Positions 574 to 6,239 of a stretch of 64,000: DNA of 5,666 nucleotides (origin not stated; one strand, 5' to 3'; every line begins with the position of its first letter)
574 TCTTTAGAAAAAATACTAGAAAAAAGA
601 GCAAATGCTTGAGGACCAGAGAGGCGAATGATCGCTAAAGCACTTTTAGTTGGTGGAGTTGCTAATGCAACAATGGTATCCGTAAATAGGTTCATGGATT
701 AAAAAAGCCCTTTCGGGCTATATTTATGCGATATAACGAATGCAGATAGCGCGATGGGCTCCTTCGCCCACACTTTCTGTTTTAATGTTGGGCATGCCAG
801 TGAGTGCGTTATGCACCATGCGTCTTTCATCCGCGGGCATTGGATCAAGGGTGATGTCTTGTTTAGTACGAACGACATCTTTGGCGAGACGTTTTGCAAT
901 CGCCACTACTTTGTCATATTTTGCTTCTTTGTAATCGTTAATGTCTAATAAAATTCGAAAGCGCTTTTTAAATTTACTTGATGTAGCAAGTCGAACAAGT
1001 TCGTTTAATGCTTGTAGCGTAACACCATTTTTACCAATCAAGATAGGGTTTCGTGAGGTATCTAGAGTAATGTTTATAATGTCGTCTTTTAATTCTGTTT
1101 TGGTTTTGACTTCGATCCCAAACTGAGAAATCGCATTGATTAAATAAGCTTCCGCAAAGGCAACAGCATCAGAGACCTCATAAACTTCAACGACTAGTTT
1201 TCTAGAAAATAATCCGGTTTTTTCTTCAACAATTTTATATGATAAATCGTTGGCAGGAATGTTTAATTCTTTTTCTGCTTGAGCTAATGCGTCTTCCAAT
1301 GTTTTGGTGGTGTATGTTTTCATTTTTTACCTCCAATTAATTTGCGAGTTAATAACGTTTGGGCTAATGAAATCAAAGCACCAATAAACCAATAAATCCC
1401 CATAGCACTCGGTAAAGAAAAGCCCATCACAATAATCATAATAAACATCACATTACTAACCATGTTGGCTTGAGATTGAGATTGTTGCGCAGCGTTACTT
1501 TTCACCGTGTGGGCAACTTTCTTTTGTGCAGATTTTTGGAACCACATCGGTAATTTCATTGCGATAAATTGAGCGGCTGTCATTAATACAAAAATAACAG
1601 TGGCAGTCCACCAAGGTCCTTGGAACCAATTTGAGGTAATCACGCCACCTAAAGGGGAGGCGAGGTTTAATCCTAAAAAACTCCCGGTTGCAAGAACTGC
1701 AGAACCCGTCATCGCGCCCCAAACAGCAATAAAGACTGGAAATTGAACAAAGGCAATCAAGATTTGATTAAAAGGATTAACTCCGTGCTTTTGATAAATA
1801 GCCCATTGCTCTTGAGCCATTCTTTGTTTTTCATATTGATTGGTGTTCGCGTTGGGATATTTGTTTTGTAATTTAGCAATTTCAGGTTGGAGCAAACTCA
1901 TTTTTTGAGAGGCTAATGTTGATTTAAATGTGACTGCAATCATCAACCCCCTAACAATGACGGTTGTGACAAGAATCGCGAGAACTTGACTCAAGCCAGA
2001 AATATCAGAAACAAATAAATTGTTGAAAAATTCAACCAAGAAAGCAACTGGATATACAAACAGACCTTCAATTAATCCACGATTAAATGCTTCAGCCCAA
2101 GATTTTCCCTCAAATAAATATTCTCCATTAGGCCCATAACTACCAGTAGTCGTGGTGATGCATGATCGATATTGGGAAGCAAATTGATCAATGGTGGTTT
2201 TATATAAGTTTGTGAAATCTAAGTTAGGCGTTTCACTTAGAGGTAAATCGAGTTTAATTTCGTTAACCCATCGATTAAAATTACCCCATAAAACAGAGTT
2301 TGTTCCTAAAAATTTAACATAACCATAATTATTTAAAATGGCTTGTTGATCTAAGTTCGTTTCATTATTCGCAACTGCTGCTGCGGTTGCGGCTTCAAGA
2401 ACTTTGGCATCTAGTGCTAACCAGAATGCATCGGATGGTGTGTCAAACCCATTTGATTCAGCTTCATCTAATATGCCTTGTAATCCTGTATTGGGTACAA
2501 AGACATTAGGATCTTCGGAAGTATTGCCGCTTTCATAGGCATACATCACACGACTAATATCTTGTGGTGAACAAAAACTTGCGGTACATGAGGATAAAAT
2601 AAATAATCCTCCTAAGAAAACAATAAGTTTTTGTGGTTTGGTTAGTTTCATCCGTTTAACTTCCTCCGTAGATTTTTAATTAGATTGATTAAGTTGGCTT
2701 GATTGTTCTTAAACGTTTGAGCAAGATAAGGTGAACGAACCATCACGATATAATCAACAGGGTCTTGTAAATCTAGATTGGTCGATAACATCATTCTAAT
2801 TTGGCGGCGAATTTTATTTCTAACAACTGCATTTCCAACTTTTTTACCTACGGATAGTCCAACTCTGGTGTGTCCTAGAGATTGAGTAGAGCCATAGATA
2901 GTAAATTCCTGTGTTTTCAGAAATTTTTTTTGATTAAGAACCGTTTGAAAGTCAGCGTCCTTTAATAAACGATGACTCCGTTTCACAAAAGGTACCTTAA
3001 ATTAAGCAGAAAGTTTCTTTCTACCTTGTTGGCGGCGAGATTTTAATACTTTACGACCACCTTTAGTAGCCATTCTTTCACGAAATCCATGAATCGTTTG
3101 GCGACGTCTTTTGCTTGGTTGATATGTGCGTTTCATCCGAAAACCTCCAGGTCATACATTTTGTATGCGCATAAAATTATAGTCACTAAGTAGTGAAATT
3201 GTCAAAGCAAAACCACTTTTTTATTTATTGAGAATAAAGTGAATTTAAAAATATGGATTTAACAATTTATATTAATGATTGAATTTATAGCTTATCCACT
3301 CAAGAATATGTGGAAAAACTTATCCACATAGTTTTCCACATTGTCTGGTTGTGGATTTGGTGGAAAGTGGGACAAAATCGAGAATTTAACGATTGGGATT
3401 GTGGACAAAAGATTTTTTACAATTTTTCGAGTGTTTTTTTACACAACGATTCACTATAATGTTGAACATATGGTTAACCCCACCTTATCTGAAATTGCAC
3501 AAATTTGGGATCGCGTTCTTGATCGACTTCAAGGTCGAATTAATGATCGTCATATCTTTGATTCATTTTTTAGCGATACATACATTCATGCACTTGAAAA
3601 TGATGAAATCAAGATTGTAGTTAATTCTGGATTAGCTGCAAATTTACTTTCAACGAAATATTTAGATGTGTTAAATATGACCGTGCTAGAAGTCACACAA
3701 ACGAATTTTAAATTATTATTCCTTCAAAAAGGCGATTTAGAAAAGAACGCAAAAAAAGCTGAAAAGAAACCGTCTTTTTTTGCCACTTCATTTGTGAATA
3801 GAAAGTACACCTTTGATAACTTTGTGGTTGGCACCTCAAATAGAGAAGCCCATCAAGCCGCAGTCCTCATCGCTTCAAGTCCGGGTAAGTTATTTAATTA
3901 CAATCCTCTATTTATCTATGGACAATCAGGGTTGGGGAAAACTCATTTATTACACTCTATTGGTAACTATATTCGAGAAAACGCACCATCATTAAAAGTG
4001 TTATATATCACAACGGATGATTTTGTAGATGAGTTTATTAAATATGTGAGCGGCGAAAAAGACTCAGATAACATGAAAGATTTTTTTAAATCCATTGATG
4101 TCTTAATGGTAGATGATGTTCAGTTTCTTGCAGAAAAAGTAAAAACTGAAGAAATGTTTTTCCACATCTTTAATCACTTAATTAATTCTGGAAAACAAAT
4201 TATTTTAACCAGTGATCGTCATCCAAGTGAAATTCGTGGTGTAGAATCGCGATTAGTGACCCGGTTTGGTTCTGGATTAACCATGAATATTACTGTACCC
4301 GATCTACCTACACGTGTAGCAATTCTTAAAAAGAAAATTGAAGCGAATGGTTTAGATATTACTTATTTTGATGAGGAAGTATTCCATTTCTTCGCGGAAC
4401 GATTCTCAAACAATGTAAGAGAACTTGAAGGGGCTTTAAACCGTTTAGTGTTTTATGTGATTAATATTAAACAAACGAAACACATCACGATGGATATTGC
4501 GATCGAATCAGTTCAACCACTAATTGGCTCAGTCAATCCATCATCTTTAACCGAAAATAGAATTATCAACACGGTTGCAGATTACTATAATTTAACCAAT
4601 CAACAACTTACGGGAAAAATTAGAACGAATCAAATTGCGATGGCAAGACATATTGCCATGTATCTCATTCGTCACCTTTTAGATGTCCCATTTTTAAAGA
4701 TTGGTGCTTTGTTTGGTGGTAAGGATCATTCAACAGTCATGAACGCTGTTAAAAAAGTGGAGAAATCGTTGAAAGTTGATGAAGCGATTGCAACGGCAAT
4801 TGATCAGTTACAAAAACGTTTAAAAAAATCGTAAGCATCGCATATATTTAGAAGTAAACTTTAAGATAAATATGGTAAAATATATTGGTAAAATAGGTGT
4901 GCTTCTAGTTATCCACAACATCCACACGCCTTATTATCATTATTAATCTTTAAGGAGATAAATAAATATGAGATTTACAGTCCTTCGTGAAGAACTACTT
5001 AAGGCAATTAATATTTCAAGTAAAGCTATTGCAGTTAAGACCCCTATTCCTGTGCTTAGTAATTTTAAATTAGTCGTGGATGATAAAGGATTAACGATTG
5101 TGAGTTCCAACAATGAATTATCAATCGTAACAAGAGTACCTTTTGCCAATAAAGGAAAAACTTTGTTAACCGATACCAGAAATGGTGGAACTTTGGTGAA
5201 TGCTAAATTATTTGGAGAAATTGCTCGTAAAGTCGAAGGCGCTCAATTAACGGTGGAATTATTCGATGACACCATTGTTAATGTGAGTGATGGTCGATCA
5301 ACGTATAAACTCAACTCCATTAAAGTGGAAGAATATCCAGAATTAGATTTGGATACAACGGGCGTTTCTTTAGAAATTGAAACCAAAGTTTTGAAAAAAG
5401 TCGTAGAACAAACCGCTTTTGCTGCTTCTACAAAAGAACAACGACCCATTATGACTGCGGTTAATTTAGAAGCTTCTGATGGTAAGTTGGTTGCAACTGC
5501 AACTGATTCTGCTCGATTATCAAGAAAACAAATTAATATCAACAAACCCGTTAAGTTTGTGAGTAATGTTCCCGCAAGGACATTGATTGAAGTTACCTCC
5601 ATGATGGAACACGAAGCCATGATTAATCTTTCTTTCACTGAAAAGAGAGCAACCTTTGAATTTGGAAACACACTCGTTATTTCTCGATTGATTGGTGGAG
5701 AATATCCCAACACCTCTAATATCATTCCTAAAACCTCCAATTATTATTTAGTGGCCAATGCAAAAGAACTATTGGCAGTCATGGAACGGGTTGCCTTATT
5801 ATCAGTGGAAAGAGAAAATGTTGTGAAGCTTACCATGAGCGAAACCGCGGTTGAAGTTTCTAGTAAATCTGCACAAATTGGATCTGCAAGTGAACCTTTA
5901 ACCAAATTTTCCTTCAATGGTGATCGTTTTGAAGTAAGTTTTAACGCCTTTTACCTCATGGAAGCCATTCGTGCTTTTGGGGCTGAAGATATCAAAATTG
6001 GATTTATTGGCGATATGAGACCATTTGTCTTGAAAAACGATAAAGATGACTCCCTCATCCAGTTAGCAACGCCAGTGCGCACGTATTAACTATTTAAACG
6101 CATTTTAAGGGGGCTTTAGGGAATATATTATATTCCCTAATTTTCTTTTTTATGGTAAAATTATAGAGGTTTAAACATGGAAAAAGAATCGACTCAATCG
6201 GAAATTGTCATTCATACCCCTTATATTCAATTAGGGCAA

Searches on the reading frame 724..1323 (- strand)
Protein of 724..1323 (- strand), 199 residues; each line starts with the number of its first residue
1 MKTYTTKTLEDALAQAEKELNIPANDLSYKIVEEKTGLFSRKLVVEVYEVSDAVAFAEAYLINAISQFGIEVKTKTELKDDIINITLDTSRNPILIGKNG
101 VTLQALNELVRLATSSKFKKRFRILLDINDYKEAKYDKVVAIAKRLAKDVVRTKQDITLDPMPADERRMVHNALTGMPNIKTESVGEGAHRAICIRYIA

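Call 22: search_protein_families(library=pfam, proteins=[window:724-1323:-], max_evalue=0.001)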
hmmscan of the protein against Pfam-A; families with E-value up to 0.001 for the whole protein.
window:724-1323:- (199 aa): 4 families
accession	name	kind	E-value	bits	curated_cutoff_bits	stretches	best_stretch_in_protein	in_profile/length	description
PF01424.28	R3H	-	3.7e-15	56.1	26.8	1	139-196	3-59/60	R3H domain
PF14804.11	Jag_N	-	1e-08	35.9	25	1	5-48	2-49/50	Jag N-terminus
PF13083.13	KH_KhpA-B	-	6e-08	32.9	32.1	1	59-124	6-71/73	KhpA/KhpB, KH domain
PF07650.23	KH_2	-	0.00024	21.3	22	1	75-121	17-65/78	KH domain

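Call 76: find_encoding_contigs(protein=window:724-1323:-, flank=10000, max_places=2)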
Protein window:724-1323:- (199 aa): 8 contigs read that carry it; 2 places shown.
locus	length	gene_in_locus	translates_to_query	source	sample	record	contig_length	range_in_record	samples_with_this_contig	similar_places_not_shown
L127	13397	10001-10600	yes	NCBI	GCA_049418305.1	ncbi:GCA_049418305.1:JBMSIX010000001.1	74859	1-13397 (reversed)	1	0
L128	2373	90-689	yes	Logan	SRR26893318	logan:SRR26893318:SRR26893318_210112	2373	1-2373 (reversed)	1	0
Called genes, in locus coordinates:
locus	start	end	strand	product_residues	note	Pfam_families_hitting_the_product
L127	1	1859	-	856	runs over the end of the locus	PF00521:DNA_topoisoIV, PF03989:DNA_gyraseA_C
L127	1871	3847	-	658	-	PF02518:HATPase_c, PF00204:DNA_gyraseB, PF01751:Toprim, PF00986:DNA_gyraseB_C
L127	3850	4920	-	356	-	PF02463:SMC_N, PF13175:AAA_15, PF13476:AAA_23, PF13304:AAA_21 (faint)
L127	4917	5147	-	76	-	PF13275:S4_2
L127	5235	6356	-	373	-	PF00712:DNA_pol3_beta, PF02767:DNA_pol3_beta_2, PF02768:DNA_pol3_beta_3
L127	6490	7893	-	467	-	PF11638:DnaA_N (weak), PF00308:Bac_DnaA, PF01695:IstB_IS21 (weak), PF08299:Bac_DnaA_C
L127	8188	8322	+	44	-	PF00468:Ribosomal_L34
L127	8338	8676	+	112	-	PF00825:Ribonuclease_P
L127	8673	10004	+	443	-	PF02096:60KD_IMP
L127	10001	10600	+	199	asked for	PF14804:Jag_N, PF13083:KH_KhpA-B, PF01424:R3H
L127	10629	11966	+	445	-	PF10396:TrmE_N, PF12631:MnmE_helical, PF00071:Ras (weak), PF01926:MMR_HSR1, PF02421:FeoB_N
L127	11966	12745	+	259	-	PF01026:TatD_DNase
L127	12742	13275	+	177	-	PF01751:Toprim, PF13331:DUF4093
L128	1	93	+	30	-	?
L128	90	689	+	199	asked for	PF14804:Jag_N, PF13083:KH_KhpA-B, PF01424:R3H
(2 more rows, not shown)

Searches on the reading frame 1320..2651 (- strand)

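Call 22: search_protein_families(library=pfam, proteins=[window:1320-2651:-], max_evalue=0.001)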
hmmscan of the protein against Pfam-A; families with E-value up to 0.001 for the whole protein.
window:1320-2651:- (443 aa): 1 family
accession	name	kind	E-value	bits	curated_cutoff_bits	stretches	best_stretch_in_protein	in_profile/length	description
PF02096.25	60KD_IMP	-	1.9e-33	116.2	35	1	223-436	2-162/163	60Kd inner membrane protein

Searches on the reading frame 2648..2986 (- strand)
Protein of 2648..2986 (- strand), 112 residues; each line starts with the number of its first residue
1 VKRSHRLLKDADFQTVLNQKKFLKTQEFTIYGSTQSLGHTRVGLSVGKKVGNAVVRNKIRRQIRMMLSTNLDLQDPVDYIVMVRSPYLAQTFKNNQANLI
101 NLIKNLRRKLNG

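Call 22: search_protein_families(library=pfam, proteins=[window:2648-2986:-], max_evalue=0.001)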
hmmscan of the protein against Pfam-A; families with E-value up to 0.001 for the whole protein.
window:2648-2986:- (112 aa): 1 family
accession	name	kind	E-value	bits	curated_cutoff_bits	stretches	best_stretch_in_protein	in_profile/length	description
PF00825.24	Ribonuclease_P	-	2.5e-27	95.5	22.3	1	1-106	1-108/109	Ribonuclease P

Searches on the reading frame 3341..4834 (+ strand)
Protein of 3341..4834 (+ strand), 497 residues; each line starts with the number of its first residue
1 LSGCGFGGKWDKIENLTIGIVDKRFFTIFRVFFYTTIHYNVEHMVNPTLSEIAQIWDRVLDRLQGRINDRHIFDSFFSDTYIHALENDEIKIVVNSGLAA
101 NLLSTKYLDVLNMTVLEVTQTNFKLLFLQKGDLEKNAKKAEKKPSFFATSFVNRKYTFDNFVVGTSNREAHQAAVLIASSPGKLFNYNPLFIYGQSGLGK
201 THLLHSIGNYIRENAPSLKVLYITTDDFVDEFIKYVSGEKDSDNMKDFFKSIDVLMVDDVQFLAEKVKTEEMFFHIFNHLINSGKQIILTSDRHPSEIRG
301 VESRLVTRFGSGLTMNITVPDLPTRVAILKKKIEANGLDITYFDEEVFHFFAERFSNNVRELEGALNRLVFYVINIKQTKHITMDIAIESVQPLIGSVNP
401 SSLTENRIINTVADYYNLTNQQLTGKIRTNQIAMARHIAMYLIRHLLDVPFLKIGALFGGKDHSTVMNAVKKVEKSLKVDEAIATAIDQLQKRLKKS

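Call 22: search_protein_families(library=pfam, proteins=[window:3341-4834:+], max_evalue=0.001)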
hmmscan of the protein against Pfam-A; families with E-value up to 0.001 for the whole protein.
window:3341-4834:+ (497 aa): 5 families
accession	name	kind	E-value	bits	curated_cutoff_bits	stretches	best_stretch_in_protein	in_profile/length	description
PF00308.24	Bac_DnaA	-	4.3e-63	212.7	23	1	153-315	2-161/162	Bacterial DnaA ATPAse domain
PF08299.17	Bac_DnaA_C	-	3.2e-25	88.4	31.5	1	407-473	3-69/69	Bacterial dnaA protein helix-turn-helix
PF01695.23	IstB_IS21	-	1.4e-07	31.7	24.1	1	190-293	95-194/238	IstB-like ATP binding protein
PF11638.13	DnaA_N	-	1.8e-06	28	24.6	1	54-112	2-60/65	DnaA N-terminal domain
PF01637.24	ATPase_2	-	0.00013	22.3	33.2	1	186-292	19-117/225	ATPase domain predominantly from Archaea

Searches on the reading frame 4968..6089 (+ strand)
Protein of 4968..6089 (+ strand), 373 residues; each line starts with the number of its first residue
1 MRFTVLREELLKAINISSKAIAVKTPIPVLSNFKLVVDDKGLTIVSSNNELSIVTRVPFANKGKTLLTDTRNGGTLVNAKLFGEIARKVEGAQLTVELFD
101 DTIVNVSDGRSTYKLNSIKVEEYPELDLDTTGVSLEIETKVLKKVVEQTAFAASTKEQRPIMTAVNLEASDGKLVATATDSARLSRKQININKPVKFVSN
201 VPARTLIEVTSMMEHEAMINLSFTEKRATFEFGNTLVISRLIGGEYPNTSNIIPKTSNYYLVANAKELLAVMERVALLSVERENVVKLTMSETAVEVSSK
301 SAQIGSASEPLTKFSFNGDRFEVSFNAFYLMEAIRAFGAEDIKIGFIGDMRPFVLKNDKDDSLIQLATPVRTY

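Call 22: search_protein_families(library=pfam, proteins=[window:4968-6089:+], max_evalue=0.001)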
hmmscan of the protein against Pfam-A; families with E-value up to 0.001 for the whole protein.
window:4968-6089:+ (373 aa): 3 families
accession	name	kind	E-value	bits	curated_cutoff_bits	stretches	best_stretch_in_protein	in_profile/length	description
PF00712.24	DNA_pol3_beta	-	3.1e-35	121.4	24.4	2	1-127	1-120/120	DNA polymerase III beta subunit, N-terminal domain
PF02768.20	DNA_pol3_beta_3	-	8.7e-26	90.5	27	1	251-371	2-121/121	DNA polymerase III beta subunit, C-terminal domain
PF02767.21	DNA_pol3_beta_2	-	2e-24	86.5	27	1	136-248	1-116/116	DNA polymerase III beta subunit, central domain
